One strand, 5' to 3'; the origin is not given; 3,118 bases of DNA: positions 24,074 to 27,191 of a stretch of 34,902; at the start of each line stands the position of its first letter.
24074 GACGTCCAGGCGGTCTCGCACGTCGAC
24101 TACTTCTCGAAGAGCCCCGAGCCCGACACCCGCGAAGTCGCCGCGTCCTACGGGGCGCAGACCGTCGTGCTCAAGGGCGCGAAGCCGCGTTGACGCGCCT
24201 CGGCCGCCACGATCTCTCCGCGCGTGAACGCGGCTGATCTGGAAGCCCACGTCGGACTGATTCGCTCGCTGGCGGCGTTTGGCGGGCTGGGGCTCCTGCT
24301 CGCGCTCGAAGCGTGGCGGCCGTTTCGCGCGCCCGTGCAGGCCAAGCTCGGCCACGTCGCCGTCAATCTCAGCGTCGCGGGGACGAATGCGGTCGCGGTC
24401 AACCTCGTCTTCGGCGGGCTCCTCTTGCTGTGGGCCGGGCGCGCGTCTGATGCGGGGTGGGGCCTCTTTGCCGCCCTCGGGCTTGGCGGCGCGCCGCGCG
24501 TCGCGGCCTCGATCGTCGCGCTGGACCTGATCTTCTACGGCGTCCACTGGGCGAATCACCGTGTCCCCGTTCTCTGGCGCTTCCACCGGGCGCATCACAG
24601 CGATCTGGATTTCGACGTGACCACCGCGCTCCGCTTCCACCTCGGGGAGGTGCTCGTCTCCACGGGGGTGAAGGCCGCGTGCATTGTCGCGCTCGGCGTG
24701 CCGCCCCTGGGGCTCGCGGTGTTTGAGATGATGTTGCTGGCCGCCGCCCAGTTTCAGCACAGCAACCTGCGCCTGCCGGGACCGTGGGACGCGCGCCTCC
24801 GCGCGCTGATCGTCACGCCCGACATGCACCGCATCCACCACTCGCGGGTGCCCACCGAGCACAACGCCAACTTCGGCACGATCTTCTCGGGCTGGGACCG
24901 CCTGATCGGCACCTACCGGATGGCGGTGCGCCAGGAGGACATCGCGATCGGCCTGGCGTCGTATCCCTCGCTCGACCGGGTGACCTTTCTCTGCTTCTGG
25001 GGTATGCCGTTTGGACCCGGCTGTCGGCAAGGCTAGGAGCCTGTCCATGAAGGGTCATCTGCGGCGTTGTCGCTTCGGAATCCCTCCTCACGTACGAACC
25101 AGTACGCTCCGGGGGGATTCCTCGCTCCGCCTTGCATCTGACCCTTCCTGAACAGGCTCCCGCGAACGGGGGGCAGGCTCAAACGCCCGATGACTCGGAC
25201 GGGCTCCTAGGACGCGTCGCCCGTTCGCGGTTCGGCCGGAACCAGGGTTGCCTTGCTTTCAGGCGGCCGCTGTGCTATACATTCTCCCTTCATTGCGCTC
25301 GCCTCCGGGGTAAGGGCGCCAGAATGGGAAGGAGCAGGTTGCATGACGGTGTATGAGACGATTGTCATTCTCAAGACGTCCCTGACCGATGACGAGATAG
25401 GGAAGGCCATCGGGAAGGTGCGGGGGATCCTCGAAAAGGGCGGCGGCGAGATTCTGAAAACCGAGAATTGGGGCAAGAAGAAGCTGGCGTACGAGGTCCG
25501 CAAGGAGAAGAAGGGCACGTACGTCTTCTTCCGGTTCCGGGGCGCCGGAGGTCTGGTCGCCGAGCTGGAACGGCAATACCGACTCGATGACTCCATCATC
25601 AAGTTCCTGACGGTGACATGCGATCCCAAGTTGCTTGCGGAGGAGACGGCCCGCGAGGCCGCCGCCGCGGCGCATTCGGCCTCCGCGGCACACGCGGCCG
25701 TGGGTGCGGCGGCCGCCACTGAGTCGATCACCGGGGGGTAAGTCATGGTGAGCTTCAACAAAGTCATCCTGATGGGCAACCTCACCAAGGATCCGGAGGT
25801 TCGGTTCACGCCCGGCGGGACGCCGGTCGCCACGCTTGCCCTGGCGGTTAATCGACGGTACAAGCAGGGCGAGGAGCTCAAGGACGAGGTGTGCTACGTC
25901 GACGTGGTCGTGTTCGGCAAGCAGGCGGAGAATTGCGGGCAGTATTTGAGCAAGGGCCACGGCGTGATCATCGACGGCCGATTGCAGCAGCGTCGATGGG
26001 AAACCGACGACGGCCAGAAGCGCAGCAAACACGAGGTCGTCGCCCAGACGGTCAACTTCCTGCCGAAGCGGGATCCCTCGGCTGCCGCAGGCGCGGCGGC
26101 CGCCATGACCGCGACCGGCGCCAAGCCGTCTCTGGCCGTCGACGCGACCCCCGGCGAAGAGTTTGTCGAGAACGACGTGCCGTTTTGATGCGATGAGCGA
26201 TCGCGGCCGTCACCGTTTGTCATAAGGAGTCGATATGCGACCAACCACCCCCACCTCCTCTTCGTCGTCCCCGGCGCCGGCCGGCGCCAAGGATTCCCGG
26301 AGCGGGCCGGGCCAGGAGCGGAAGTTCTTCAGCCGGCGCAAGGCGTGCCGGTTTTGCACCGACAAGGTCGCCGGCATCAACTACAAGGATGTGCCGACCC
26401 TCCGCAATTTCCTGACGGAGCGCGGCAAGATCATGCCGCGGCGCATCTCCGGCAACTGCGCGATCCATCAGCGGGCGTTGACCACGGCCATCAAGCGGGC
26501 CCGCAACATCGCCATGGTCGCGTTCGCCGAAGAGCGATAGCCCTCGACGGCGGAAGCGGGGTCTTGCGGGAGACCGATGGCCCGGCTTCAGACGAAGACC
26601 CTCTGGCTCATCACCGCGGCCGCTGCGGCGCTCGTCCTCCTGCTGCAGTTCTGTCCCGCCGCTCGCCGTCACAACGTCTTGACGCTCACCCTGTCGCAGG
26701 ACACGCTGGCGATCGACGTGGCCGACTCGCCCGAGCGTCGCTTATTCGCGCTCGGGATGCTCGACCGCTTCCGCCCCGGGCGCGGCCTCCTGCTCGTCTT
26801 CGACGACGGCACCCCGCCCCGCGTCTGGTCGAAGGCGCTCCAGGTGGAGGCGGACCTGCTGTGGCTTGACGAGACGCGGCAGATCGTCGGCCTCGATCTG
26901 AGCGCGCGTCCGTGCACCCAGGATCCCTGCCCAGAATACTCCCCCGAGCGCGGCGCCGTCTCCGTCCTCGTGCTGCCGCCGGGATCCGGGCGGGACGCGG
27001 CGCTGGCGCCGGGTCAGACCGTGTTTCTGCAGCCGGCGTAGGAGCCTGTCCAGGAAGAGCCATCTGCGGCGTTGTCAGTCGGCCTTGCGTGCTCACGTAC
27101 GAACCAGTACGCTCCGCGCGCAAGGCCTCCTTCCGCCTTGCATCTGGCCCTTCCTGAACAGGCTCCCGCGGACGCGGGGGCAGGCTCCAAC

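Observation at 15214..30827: Five copies of a 156-196 bp palindromic MITE/REP-like element in 16 kb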

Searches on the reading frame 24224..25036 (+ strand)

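Call 11: search_protein_families(library=pfam, proteins=[window:24224-25036:+], max_evalue=0.01)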
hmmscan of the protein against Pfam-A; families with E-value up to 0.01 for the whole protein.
window:24224-25036:+ (270 aa): 1 family
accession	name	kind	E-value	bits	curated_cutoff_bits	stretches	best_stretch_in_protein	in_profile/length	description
PF04116.19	FA_hydroxylase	-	2.2e-27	96.5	31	1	94-230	2-132/132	Fatty acid hydroxylase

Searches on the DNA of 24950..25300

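Call 59: search_rna_families(source=window, start=24950, end=25300, threshold=evalue, max_evalue=10)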
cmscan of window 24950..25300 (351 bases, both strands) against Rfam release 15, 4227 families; matches with E-value up to 10: 1.
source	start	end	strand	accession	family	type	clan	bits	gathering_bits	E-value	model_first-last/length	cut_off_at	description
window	24993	25053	+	RF01946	KCNQ1OT1_1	Gene; lncRNA;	-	5.4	70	2.6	397-464/464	no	KCNQ1 overlapping transcript 1 conserved region 1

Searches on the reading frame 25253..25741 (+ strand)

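Call 11: search_protein_families(library=pfam, proteins=[window:25253-25741:+], max_evalue=0.01)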
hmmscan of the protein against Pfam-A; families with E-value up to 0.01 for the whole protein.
window:25253-25741:+ (162 aa): 1 family
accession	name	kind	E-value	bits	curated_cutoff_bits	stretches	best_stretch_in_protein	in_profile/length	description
PF01250.22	Ribosomal_S6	-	4.5e-28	97.7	27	1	34-121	2-89/90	Ribosomal protein S6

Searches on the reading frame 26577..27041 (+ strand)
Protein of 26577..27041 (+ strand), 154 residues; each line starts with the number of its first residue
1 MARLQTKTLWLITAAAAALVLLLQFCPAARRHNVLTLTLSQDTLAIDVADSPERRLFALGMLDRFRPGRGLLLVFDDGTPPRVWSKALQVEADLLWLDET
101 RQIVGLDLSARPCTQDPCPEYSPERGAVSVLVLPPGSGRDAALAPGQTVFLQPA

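Call 11: search_protein_families(library=pfam, proteins=[window:26577-27041:+], max_evalue=0.01)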
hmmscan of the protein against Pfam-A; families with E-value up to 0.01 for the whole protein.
window:26577-27041:+ (154 aa): 1 family
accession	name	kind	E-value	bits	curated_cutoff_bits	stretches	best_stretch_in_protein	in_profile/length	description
PF02643.20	DUF192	-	5.9e-10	39.6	27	1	45-149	2-94/96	Uncharacterized ACR, COG1430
